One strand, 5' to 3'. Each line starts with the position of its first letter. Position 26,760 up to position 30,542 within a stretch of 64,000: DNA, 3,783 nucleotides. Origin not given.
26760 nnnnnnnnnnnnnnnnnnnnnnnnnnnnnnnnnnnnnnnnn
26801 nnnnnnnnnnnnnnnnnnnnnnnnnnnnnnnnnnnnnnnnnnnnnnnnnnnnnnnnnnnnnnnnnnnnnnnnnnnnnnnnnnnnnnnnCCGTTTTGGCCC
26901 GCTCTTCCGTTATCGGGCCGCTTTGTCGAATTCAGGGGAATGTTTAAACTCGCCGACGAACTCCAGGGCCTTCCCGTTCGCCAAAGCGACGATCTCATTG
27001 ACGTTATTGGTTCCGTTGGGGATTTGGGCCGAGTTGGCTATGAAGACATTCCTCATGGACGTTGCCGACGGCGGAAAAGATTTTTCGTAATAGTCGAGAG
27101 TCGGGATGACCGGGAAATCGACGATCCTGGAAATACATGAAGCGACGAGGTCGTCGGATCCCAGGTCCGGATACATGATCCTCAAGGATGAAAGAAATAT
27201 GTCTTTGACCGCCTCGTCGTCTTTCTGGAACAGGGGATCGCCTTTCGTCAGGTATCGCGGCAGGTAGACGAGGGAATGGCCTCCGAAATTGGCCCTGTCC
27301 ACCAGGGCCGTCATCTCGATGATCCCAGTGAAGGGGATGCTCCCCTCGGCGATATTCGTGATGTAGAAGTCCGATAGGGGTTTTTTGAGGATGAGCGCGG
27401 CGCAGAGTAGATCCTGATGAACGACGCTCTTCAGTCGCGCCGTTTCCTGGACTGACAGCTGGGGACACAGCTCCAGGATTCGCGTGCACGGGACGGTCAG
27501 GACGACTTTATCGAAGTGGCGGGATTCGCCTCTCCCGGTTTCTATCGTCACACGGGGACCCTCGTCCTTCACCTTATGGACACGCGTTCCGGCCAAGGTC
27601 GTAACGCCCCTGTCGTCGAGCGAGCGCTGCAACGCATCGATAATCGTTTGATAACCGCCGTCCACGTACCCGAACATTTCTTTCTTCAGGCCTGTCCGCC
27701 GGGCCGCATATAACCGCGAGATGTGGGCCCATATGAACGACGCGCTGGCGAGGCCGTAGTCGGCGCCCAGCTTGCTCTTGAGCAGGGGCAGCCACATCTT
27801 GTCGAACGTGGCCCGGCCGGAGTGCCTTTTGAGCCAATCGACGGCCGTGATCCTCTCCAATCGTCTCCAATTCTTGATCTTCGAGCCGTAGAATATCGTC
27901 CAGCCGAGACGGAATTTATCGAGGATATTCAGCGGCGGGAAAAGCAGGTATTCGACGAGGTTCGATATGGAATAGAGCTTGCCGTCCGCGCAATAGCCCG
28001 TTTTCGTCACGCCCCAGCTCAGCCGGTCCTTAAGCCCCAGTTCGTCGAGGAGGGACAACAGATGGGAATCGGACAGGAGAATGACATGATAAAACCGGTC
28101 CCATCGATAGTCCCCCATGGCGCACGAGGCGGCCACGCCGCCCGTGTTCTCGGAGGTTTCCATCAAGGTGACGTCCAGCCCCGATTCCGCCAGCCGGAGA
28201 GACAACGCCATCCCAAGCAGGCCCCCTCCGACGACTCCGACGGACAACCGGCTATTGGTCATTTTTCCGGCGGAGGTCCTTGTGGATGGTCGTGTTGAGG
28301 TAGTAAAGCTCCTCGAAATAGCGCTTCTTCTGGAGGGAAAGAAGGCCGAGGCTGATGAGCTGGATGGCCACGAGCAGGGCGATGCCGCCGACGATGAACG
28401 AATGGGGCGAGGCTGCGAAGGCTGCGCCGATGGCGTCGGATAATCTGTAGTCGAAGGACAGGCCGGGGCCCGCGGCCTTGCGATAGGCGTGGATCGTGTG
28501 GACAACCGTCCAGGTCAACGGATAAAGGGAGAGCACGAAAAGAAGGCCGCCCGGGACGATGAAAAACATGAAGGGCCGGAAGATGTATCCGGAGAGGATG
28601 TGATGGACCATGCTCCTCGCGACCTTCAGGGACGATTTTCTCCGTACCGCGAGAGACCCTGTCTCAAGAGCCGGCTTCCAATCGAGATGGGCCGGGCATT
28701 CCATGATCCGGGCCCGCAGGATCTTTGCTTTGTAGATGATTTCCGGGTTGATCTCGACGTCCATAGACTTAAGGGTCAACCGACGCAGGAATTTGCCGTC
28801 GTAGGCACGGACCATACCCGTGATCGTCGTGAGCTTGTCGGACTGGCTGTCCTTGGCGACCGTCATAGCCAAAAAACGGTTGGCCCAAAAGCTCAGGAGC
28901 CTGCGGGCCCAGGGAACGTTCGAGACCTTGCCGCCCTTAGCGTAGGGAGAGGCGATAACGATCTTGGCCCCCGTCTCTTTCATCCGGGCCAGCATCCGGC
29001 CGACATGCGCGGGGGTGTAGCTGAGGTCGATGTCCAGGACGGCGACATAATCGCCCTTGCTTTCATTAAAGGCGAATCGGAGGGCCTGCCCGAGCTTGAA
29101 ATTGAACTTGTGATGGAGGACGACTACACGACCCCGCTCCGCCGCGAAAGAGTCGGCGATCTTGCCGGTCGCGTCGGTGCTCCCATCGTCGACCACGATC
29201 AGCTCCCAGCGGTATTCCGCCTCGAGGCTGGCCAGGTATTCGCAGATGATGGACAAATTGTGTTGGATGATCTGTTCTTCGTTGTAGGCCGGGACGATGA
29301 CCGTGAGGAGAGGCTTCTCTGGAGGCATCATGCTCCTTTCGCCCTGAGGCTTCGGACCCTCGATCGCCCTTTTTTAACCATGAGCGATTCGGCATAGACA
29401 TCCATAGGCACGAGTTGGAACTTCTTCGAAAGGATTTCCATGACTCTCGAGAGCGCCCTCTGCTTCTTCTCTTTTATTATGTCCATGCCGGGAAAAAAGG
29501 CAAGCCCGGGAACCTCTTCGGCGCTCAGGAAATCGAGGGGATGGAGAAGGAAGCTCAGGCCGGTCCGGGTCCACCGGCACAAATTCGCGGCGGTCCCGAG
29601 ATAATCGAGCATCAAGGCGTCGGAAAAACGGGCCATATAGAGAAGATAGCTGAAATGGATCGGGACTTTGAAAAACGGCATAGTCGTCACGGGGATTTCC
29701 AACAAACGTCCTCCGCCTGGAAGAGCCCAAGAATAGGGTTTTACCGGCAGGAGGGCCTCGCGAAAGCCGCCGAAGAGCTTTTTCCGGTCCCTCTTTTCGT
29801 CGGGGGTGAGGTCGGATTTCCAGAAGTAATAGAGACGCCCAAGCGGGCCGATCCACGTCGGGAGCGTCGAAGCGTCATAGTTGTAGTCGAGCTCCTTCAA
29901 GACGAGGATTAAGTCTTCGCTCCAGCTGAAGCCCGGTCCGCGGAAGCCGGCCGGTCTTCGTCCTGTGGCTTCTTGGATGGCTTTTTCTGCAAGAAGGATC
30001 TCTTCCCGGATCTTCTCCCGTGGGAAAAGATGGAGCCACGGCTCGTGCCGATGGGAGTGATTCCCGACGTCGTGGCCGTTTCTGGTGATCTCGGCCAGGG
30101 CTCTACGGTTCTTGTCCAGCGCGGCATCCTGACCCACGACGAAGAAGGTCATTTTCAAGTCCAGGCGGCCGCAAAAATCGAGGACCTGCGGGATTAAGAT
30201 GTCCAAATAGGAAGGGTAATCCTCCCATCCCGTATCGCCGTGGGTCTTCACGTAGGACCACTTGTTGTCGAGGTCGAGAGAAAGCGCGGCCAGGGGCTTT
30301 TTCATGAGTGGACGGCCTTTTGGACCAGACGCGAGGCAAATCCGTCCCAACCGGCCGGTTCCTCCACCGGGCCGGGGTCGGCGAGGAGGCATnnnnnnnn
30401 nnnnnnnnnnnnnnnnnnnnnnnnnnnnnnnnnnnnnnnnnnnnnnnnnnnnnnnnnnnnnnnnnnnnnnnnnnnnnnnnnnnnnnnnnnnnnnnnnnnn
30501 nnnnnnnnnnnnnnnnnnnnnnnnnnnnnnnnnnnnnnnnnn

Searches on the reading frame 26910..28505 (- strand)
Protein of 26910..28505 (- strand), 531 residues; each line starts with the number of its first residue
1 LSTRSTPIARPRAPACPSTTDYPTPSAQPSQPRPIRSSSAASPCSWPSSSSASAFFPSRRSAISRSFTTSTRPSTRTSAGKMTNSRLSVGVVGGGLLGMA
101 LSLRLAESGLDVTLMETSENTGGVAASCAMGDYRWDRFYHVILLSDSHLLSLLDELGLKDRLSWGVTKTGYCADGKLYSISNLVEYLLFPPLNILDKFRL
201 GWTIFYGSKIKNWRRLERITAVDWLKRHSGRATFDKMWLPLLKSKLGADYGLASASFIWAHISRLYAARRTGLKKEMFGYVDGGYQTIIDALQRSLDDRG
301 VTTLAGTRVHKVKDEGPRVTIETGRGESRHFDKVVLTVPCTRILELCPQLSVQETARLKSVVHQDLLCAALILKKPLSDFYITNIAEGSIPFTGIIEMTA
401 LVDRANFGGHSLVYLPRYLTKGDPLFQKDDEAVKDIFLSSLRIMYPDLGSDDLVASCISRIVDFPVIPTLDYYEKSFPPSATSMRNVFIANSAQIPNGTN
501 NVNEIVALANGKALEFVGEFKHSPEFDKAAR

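Call 3: search_protein_families(library=pfam, proteins=[window:26910-28505:-], max_evalue=0.01)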
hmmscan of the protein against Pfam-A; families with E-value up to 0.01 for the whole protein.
window:26910-28505:- (531 aa): 10 families
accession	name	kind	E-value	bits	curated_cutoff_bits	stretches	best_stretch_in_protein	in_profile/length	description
PF01593.30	Amino_oxidase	-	5.6e-29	102.1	19.8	1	98-461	3-388/443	Flavin containing amine oxidoreductase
PF13450.12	NAD_binding_8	-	4e-09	37.1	21.9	1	91-156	1-68/68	NAD(P)-binding Rossmann-like domain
PF01266.30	DAO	-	5.6e-09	36.4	27.9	1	89-338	2-202/353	FAD dependent oxidoreductase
PF07992.20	Pyr_redox_2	-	2.6e-07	30.8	26.1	0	75-120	131-176/291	Pyridine nucleotide-disulphide oxidoreductase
PF00070.33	Pyr_redox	-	4.1e-05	24.5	22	0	89-120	2-33/82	Pyridine nucleotide-disulphide oxidoreductase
PF03486.20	HI0933_like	-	0.0001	22.3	50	0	284-338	107-162/244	HI0933-like protein Rossmann domain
PF13454.12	NAD_binding_9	-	0.0011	19.4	21.8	0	291-338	105-152/155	FAD-NAD(P)-binding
PF00890.30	FAD_binding_2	-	0.0014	18.3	20.4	1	91-129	4-41/414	FAD binding domain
PF12831.13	FAD_oxidored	-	0.0032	17.2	27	0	89-130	2-43/416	FAD dependent oxidoreductase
PF02737.24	3HCDH_N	-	0.0097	16.3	22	0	89-121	2-34/180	3-hydroxyacyl-CoA dehydrogenase, NAD binding domain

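Call 4: search_protein_families(library=ncbifam, proteins=[window:26910-28505:-], max_evalue=0.01)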
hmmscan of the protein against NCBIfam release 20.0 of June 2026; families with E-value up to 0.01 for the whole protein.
window:26910-28505:- (531 aa): 51 families (the best 25 are shown)
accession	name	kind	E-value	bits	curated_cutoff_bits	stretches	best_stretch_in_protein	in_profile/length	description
NF005560.0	PRK07233.1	equivalog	1.2e-124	416.5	252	1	89-514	3-426/435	hypothetical protein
TIGR03467.1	HpnE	equivalog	1.5e-25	90.4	283.05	1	89-354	1-277/430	hydroxysqualene dehydroxylase HpnE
NF005547.0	PRK07208.1-3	equivalog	5.9e-17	61.6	380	1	88-443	6-368/465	hypothetical protein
NF008841.0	PRK11883.1-1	equivalog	3.2e-15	56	517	2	273-363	210-296/453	protoporphyrinogen oxidase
TIGR00562.1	proto_IX_ox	equivalog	7.5e-13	47.9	97.85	2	88-254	4-173/470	protoporphyrinogen oxidase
TIGR02734.1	crtI_fam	subfamily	1.2e-10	40.7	238.1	1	90-136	2-48/504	phytoene desaturase family protein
NF008845.0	PRK11883.1-5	equivalog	2.1e-10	39.5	560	1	270-351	216-295/468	protoporphyrinogen oxidase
TIGR02733.1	desat_CrtD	equivalog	2.9e-08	32.9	549.7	1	88-136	3-51/492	C-3',4' desaturase CrtD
NF058655.1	CrtID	equivalog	8.1e-08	31.5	640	1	89-136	1-48/478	bifunctional phytoene desaturase/3,4-desaturase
NF045637.1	carotdesatCrtDProt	equivalog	1.4e-07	30.4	580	1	91-128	3-40/485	1-hydroxycarotenoid 3,4-desaturase CrtD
TIGR02352.1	thiamin_ThiO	equivalog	1.6e-07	30.8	250.8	1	89-131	1-42/351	glycine oxidase ThiO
TIGR02732.1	zeta_caro_desat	equivalog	1.6e-07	30.6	622.15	1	89-163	2-77/474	9,9'-di-cis-zeta-carotene desaturase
TIGR00275.1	TIGR00275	subfamily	5e-06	25.6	183.8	1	285-338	105-157/401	aminoacetone oxidase family FAD-binding enzyme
NF053556.1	prodigi_MAP_PigB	equivalog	6.2e-06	24.9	850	0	282-377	405-504/659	prodigiosin MAP biosynthesis oxidoreductase PigB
NF005548.0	PRK07208.1-4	equivalog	3.1e-05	22.8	389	0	88-140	5-57/488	hypothetical protein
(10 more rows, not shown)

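Call 60: search_solved_structures(query=window:26910-28505:-, max_evalue=0.001)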
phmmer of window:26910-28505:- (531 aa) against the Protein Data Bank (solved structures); distinct sequences matched with E-value up to 0.001: 4.
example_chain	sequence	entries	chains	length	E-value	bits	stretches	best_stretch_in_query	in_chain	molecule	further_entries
2ivd_A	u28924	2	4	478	5.7e-07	31.8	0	86-152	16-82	PROTOPORPHYRINOGEN OXIDASE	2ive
1sez_A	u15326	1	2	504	2.1e-06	29.9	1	79-169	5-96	Protoporphyrinogen oxidase, mitochondrial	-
3lov_A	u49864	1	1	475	6.5e-05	25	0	89-177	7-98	Protoporphyrinogen oxidase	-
5mog_A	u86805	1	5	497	0.00041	22.4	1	85-167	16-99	Phytoene dehydrogenase, chloroplastic/chromoplastic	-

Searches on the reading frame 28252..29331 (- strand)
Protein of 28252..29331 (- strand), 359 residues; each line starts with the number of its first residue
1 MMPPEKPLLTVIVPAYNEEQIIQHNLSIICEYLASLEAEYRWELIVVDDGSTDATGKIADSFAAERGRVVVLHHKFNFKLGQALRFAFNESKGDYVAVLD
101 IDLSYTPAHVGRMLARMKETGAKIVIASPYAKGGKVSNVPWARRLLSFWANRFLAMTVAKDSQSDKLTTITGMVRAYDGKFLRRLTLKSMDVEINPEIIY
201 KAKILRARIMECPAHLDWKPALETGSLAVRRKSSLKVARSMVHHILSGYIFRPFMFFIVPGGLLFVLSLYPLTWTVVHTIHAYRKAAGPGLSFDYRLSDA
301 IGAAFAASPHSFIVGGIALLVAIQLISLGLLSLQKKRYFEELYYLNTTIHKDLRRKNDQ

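Call 3: search_protein_families(library=pfam, proteins=[window:28252-29331:-], max_evalue=0.01)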
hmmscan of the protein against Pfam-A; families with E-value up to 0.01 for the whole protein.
window:28252-29331:- (359 aa): 6 families
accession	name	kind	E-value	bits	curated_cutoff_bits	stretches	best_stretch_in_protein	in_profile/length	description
PF00535.33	Glycos_transf_2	-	1.2e-33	116.8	23.3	1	10-177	1-159/168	Glycosyl transferase family 2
PF10111.15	Glyco_tranf_2_2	-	2.2e-06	27.8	27.3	1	10-115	1-104/276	Glycosyltransferase like family 2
PF13506.12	Glyco_transf_21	-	0.00035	20.5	21.7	1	87-184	25-116/174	Glycosyl transferase family 21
PF13641.12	Glyco_tranf_2_3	-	0.00091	19.7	27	1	9-182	3-171/230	Glycosyltransferase like family 2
PF13704.12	Glyco_tranf_2_4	-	0.0053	17.6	27.5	1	36-102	17-81/98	Glycosyl transferase family 2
PF12804.13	NTP_transf_3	-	0.0061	17.2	27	1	64-130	56-124/160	MobA-like NTP transferase domain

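Call 4: search_protein_families(library=ncbifam, proteins=[window:28252-29331:-], max_evalue=0.01)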
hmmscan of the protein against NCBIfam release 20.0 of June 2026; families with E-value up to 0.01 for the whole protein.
window:28252-29331:- (359 aa): 22 families
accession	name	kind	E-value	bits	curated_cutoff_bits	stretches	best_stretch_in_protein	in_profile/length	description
NF047588.1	GlcsyltransPgfSStrep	equivalog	2.2e-18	66.5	500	1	9-164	3-154/308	glycosyltransferase PgfS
NF047683.1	TeichurnBiosyTuaG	equivalog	1.2e-14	54.6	400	1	2-121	1-115/252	teichuronic acid biosynthesis protein TuaG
TIGR03937.1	PgaC_IcaA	equivalog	1.5e-13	50.5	422.3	1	5-119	43-152/407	poly-beta-1,6-N-acetyl-D-glucosamine synthase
TIGR04182.1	glyco_TIGR04182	equivalog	9.1e-13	48.2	325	1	10-220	3-194/293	S-layer glycoprotein N-glycosyltransferase AglJ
NF007482.0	PRK10073.1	equivalog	1.5e-12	47.1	423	1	5-113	4-106/334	glycosyltransferase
NF058614.1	PPMAGASynPpgS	equivalog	4.9e-12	45.7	370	1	11-215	4-195/226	polyprenyl-phospho-N-acetylgalactosaminyl synthase PpgS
NF007986.1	PRK10714.1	equivalog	8.1e-12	44.8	529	1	10-125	9-122/316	undecaprenyl-phosphate 4-deoxy-4-formamido-L-arabinose transferase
NF038302.1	EPS_HpsE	equivalog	9.2e-10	38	300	1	9-106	3-100/307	hormogonium polysaccharide biosynthesis glycosyltransferase HpsE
NF010496.0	PRK13915.1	equivalog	4.4e-09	35.8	262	1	9-114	33-139/307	glucosyl-3-phosphoglycerate synthase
NF053739.1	GlytfEpsEBac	equivalog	6.1e-09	35.2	450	1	9-102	3-92/265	glycosyltransferase EpsE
TIGR04283.1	glyco_like_mftF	equivalog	1.6e-07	31.1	182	1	9-105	1-85/221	TIGR04283 family arsenosugar biosynthesis glycosyltransferase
TIGR03469.1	HpnB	hypoth_equivalog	3e-07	29.8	379.25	1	6-124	43-167/386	hopene-associated glycosyltransferase HpnB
NF041875.1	EPS_EpsD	equivalog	4.9e-07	29.5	370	1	9-127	1-114/325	exopolysaccharide biosynthesis glycosyltransferase EpsD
TIGR03965.1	mycofact_glyco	equivalog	4.9e-07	29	280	1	4-125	71-187/467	mycofactocin biosynthesis glycosyltransferase MftF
TIGR04017.1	WcaA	equivalog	1.2e-06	28.4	495.75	1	5-140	3-134/279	colanic acid biosynthesis glycosyltransferase WcaA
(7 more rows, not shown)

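Call 58: search_solved_structures(query=window:28252-29331:-, max_evalue=0.00001)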
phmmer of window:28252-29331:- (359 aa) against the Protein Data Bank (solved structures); distinct sequences matched with E-value up to 0.00001: 10.
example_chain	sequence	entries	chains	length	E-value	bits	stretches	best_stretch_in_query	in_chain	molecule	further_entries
5mlz_A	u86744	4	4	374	2.3e-16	63.1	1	9-204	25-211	Dolichol monophosphate mannose synthase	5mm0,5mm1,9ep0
2z87_A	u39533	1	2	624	5.8e-12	48.6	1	9-112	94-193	Chondroitin synthase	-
2z86_A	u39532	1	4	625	5.9e-12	48.6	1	9-112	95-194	Chondroitin synthase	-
9hwj_A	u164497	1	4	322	9.6e-10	41.4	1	9-160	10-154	Undecaprenyl-phosphate 4-deoxy-4-formamido-L-arabinose transferase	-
5ekp_C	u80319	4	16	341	1.4e-09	40.8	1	9-136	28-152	Uncharacterized glycosyltransferase sll0501 | Glycosyltransferase sll0501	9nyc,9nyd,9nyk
9nye_A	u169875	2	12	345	1.5e-09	40.7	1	9-136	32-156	Glycosyltransferase sll0501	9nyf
5eke_A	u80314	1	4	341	1.5e-09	40.7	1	9-136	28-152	Uncharacterized glycosyltransferase sll0501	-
9bhc_C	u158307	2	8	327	1.1e-08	37.9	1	9-119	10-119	Undecaprenyl-phosphate 4-deoxy-4-formamido-L-arabinose transferase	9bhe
8vxh_A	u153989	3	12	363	1.4e-08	37.6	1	9-119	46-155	Undecaprenyl-phosphate 4-deoxy-4-formamido-L-arabinose transferase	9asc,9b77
3bcv_A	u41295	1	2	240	1.3e-07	34.3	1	7-102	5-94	Putative glycosyltransferase protein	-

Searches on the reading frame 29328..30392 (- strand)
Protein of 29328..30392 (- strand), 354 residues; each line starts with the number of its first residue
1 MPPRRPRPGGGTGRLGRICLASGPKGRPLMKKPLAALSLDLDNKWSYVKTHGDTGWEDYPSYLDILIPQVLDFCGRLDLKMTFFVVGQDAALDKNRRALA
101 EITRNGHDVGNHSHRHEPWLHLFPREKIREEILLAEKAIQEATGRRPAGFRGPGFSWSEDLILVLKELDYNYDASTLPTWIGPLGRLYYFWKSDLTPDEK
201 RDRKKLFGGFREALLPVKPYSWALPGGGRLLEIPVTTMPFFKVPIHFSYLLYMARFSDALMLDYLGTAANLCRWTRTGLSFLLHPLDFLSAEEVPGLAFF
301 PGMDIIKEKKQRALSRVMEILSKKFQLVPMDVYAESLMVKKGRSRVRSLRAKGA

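Call 3: search_protein_families(library=pfam, proteins=[window:29328-30392:-], max_evalue=0.01)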
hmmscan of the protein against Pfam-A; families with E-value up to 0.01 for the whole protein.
window:29328-30392:- (354 aa): 2 families
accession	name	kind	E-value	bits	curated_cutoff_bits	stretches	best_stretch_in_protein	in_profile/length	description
PF01522.26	Polysacc_deac_1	-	2.2e-19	70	23.1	1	66-172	20-123/124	Polysaccharide deacetylase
PF03065.20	Glyco_hydro_57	-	1.1e-05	25.3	21.2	1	116-172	111-168/291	Glycosyl hydrolase family 57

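Call 4: search_protein_families(library=ncbifam, proteins=[window:29328-30392:-], max_evalue=0.01)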
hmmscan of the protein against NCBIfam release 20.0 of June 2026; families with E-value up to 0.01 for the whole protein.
window:29328-30392:- (354 aa): 9 families
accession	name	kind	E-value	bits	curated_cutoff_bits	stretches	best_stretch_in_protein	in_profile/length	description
TIGR02764.1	spore_ybaN_pdaB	equivalog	1.5e-14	54.2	237.4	1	67-171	21-122/191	polysaccharide deacetylase family sporulation protein PdaB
TIGR03006.1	pepcterm_polyde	equivalog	5.4e-13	48.7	276.2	1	50-243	19-184/272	XrtA system polysaccharide deacetylase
TIGR02884.1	spore_pdaA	equivalog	6.3e-10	39.1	298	1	67-171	52-154/224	delta-lactam-biosynthetic de-N-acetylase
TIGR02873.1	spore_ylxY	hypoth_equivalog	1.2e-09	37.8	391.5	1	66-167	99-197/268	probable sporulation protein, polysaccharide deacetylase family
NF045821.1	PgAcgDacpgdA1_Bac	equivalog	3.6e-09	35.9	400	1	65-155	101-188/282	peptidoglycan-N-acetylglucosamine deacetylase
TIGR04243.1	nodulat_NodB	equivalog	9.5e-09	35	240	1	65-165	15-113/197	chitooligosaccharide deacetylase NodB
NF045820.1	PgAcgDacpgdA_Strep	equivalog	7.3e-08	31.6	800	1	67-160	283-373/463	peptidoglycan-N-acetylglucosamine deacetylase PgdA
TIGR03212.1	uraD_N-term-dom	equivalog_domain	9.4e-05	21.6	424.6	1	78-175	90-183/297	allantoinase PuuE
NF045822.1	PgAcgDacpgdA2_Bac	equivalog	0.0012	18.2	400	1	69-153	86-167/274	peptidoglycan-N-acetylglucosamine deacetylase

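Call 59: search_solved_structures(query=window:29328-30392:-, max_evalue=0.001)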
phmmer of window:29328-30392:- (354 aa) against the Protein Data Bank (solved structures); distinct sequences matched with E-value up to 0.001: 24.
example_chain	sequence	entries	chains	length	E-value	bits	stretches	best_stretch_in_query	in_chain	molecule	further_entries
7y51_A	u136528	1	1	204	6.4e-11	45.2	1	66-166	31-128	Predicted xylanase/chitin deacetylase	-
7fbw_A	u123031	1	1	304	1.4e-10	44.1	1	65-165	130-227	Predicted xylanase/chitin deacetylase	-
2y8u_A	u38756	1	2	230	1.9e-09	40.3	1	66-177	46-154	CHITIN DEACETYLASE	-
7bly_A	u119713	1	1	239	6.7e-09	38.5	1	66-177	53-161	Aspergillus niger contig An12c0130, genomic contig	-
2c71_A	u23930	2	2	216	2e-08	37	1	64-161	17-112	GLYCOSIDE HYDROLASE, FAMILY 11:CLOSTRIDIUM CELLULOSOME ENZYME, DOCKERIN TYPE I:POLYSACCHAR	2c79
3qbu_A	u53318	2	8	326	8.4e-08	34.9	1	30-225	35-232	Putative uncharacterized protein | peptidoglycan deacetylase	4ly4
6hm9_A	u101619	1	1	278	1.9e-07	33.8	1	66-167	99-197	Putative polysaccharide deacetylase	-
3rxz_A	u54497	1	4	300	1.2e-06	31.1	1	65-176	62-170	Polysaccharide deacetylase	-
6hpa_A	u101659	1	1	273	1.3e-06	31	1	66-167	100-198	Putative polysaccharide deacetylase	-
7bkf_A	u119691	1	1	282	1.5e-06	30.9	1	66-167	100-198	Putative polysaccharide deacetylase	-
2j13_A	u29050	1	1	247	2.7e-06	30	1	69-170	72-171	POLYSACCHARIDE DEACETYLASE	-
5o6y_A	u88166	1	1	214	3.5e-06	29.6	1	66-154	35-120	Peptidoglycan N-acetylglucosamine deacetylase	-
2c1g_A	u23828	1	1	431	6.4e-06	28.7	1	66-161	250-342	PEPTIDOGLYCAN GLCNAC DEACETYLASE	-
2c1i_A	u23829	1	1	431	7.8e-06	28.5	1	66-161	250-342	PEPTIDOGLYCAN GLCNAC DEACETYLASE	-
5o6y_B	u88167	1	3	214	1.1e-05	28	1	66-151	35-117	Peptidoglycan N-acetylglucosamine deacetylase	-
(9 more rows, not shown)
